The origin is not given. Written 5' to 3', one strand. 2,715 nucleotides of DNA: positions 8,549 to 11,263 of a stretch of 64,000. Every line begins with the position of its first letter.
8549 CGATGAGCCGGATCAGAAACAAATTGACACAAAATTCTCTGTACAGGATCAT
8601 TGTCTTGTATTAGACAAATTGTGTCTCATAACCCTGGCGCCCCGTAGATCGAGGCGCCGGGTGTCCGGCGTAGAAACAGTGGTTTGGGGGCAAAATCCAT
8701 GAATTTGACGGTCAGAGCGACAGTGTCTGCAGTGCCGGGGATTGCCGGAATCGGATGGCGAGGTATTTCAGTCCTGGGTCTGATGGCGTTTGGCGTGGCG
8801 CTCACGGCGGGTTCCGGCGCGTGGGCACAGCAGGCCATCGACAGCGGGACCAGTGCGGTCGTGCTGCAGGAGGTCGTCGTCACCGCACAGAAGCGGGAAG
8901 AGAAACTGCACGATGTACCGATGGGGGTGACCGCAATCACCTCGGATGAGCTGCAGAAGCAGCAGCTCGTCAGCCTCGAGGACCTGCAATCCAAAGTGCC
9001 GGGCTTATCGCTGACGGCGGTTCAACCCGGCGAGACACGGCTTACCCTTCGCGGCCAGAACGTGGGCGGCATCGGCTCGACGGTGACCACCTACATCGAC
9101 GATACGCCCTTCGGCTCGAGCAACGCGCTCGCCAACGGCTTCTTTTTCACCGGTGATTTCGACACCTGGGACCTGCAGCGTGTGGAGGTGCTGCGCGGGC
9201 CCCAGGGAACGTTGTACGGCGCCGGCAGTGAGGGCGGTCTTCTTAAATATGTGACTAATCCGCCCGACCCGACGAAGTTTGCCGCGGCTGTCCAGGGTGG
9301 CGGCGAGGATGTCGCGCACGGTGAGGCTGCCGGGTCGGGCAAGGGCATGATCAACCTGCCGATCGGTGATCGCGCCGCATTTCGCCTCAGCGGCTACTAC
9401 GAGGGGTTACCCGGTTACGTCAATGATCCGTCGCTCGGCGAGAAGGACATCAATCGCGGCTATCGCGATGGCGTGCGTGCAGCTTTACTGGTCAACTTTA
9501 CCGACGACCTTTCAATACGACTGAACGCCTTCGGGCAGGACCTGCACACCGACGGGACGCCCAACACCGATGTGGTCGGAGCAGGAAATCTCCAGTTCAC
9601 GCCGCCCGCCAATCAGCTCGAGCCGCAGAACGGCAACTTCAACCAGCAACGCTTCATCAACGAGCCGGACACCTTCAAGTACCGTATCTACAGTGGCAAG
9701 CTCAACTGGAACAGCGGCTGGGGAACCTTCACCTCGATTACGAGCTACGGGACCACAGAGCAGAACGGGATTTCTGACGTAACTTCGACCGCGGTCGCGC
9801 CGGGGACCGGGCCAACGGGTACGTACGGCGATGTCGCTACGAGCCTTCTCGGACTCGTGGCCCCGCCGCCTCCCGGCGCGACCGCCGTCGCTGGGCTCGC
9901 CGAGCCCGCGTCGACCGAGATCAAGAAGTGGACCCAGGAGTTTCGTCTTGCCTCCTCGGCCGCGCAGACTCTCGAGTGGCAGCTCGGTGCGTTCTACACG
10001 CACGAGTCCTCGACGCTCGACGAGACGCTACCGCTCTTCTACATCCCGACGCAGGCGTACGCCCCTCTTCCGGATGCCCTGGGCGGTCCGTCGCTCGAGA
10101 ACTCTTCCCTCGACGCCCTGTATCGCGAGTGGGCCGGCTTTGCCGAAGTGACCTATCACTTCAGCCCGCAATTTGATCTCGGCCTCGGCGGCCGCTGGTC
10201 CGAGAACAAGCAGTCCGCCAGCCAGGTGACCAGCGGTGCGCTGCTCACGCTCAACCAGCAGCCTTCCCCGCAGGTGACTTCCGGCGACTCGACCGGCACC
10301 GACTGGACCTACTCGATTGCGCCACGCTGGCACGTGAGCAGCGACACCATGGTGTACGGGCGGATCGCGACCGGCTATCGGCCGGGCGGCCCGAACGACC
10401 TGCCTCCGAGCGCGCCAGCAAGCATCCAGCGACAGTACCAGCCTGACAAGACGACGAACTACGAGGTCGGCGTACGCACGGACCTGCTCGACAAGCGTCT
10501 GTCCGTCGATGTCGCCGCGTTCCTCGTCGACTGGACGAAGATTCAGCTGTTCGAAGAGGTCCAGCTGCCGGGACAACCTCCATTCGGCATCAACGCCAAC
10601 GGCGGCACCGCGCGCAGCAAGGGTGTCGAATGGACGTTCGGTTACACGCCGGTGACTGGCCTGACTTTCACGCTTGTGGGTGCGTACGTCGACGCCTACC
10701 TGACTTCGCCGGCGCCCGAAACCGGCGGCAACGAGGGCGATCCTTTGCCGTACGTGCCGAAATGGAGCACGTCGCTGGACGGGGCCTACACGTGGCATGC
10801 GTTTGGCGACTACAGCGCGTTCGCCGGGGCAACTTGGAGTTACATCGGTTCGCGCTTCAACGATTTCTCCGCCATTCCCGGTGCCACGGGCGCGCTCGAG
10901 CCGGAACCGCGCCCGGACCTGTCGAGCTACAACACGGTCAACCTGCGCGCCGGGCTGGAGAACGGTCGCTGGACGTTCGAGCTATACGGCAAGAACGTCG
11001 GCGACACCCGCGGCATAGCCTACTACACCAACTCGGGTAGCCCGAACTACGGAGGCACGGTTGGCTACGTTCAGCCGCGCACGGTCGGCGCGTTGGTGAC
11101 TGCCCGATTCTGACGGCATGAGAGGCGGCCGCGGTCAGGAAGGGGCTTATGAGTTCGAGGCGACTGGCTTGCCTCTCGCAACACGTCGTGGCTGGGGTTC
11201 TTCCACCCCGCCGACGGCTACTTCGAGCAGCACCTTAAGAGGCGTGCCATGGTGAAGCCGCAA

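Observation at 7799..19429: TonB-dependent eight-gene locus combining DgcN/DgcA-type genes with two S12 serine hydrolases and an M19 dipeptidase: candidate uptake/catabolism system for D-amino-acid peptides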

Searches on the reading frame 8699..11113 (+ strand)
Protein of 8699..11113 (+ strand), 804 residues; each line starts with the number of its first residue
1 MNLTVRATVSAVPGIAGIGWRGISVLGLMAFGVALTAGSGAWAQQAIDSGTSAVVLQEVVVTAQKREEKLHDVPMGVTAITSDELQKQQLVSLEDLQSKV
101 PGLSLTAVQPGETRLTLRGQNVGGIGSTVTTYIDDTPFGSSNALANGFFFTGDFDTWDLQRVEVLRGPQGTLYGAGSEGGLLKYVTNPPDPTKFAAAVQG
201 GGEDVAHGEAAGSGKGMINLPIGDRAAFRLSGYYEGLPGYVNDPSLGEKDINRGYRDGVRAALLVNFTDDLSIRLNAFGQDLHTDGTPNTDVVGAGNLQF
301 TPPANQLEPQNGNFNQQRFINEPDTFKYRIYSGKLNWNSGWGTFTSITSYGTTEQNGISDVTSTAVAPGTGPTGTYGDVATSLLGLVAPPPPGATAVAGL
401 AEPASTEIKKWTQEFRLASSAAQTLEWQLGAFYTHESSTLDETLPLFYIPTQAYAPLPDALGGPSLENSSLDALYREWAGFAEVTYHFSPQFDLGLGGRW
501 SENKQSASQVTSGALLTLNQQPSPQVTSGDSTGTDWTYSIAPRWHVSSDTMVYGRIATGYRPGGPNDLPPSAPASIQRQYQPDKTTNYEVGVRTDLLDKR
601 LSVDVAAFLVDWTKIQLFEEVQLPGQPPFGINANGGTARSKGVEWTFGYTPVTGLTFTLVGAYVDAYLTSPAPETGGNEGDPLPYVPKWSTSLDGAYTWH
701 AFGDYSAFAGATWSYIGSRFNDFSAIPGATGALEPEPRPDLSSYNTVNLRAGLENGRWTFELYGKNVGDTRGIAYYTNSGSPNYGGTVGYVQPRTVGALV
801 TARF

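Call 6: search_protein_families(library=pfam, proteins=[window:8699-11113:+])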
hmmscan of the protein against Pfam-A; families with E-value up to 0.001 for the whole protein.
window:8699-11113:+ (804 aa): 2 families
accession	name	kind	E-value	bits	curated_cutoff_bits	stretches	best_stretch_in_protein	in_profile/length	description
PF00593.30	TonB_dep_Rec_b-barrel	-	5.5e-35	122.5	27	1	276-767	18-436/436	TonB dependent receptor-like, beta-barrel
PF07715.20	Plug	-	7.1e-19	68.7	23.9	1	70-180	2-106/107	TonB-dependent Receptor Plug Domain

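Call 7: search_protein_families(library=ncbifam, proteins=[window:8699-11113:+])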
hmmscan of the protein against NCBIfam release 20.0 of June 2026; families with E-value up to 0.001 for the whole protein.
window:8699-11113:+ (804 aa): 26 families (the best 25 are shown)
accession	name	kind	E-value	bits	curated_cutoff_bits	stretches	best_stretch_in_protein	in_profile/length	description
TIGR01783.1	TonB-siderophor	subfamily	2.8e-36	125.4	223.5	2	480-804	365-649/649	TonB-dependent siderophore receptor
TIGR01785.1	TonB-hemin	subfamily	2.9e-16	59.1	316.85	1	56-187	1-129/677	TonB-dependent heme/hemoglobin receptor family protein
TIGR01779.1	TonB-B12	equivalog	3.3e-16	59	599.7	1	33-298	12-259/614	TonB-dependent vitamin B12 receptor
NF010010.0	PRK13483.1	equivalog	8.2e-15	53.8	927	1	42-200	19-175/660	ligand-gated channel protein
TIGR01786.1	TonB-hemlactrns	subfamily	3.8e-14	52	323.75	1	58-186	2-133/719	TonB-dependent hemoglobin/transferrin/lactoferrin family receptor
NF007465.0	PRK10044.1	equivalog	9.2e-14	50.6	803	1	41-190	47-190/726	ferrichrome porin FhuA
TIGR04056.1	OMP_RagA_SusC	subfamily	1.1e-13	50.5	368.25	2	55-175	77-192/981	SusC/RagA family TonB-linked outer membrane protein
NF007478.2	PRK10064.1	equivalog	2.8e-12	45.7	745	1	32-186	11-157/663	catecholate siderophore receptor CirA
NF010012.0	PRK13486.1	equivalog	3.4e-11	42.2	924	1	57-201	26-171/696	TonB-dependent receptor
NF010051.0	PRK13528.1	subfamily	1.2e-10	40.4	583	1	57-192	34-177/727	FepA family TonB-dependent siderophore receptor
NF053590.1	TonB_dep_TOL0244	equivalog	2e-10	40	645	1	56-295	10-241/604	TOL_0244 family TonB-dependent receptor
NF010048.1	PRK13524.1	subfamily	3.7e-10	38.9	493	1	41-233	25-223/744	FepA family TonB-dependent siderophore receptor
NF010011.0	PRK13484.1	equivalog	4.4e-10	38.5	1197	1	56-213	30-185/682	IreA family TonB-dependent siderophore receptor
NF010650.0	PRK14049.1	equivalog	7e-10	37.7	904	1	577-721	518-659/729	ferrioxamine B receptor precursor protein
NF047944.1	FoxamRcptFoxA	equivalog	6.4e-09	34.6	1300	1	28-232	9-205/697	ferrioxamine B receptor FoxA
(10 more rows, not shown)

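Call 61: search_solved_structures(query=window:8699-11110:+, max_evalue=0.00001)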
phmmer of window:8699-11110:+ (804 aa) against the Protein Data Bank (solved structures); distinct sequences matched with E-value up to 0.00001: 24.
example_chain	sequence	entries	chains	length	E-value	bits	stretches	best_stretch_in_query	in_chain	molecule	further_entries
4epa_A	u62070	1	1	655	2.7e-19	71.8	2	477-691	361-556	Pesticin receptor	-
2hdf_A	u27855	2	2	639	2.2e-13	52.2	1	58-187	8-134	Colicin I receptor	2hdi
9nn6_A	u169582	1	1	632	3.8e-13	51.4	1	59-187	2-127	Colicin I receptor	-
8the_A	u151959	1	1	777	1.1e-10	43.3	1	49-193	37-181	Heme/hemoglobin uptake outer membrane receptor PhuR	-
1by3_A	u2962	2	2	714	1.3e-10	43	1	43-191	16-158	PROTEIN (FERRICHROME-IRON RECEPTOR PRECURSOR (FHUA)) | FERRIC HYDROXAMATE UPTAKE PROTEIN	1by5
8a60_A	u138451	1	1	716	2.9e-10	41.9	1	43-191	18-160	Ferrichrome outer membrane transporter/phage receptor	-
8a8c_A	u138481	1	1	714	2.9e-10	41.9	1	43-191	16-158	Ferrichrome outer membrane transporter/phage receptor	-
2fcp_A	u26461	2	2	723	3e-10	41.8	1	43-191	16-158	PROTEIN (FERRIC HYDROXAMATE UPTAKE RECEPTOR) | FhuA iron-ferrichrome transporter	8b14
1qff_A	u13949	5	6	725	3e-10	41.8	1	43-191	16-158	FERRIC HYDROXAMATE UPTAKE RECEPTOR | PROTEIN (FERRIC HYDROXAMATE UPTAKE RECEPTOR) | FERRIC HYDROXAMATE RECEPTOR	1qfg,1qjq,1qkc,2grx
1fcp_A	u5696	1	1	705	5e-10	41.1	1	51-191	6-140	PROTEIN (FERRIC HYDROXAMATE UPTAKE RECEPTOR)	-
1fi1_A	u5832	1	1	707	5e-10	41.1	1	51-191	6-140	FERRICHROME-IRON RECEPTOR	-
4cu4_A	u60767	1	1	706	5.2e-10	41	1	52-191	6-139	FERRICHROME-IRON RECEPTOR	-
5fr8_A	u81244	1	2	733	1.3e-09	39.7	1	42-236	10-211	TONB-DEPENDENT SIDEROPHORE RECEPTOR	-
5fp2_A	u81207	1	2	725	2.3e-09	38.9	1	51-232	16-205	FERRIC ENTEROBACTIN RECEPTOR PIRA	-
3rgm_A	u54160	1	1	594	8e-08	33.8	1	59-285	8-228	Vitamin B12 transporter BtuB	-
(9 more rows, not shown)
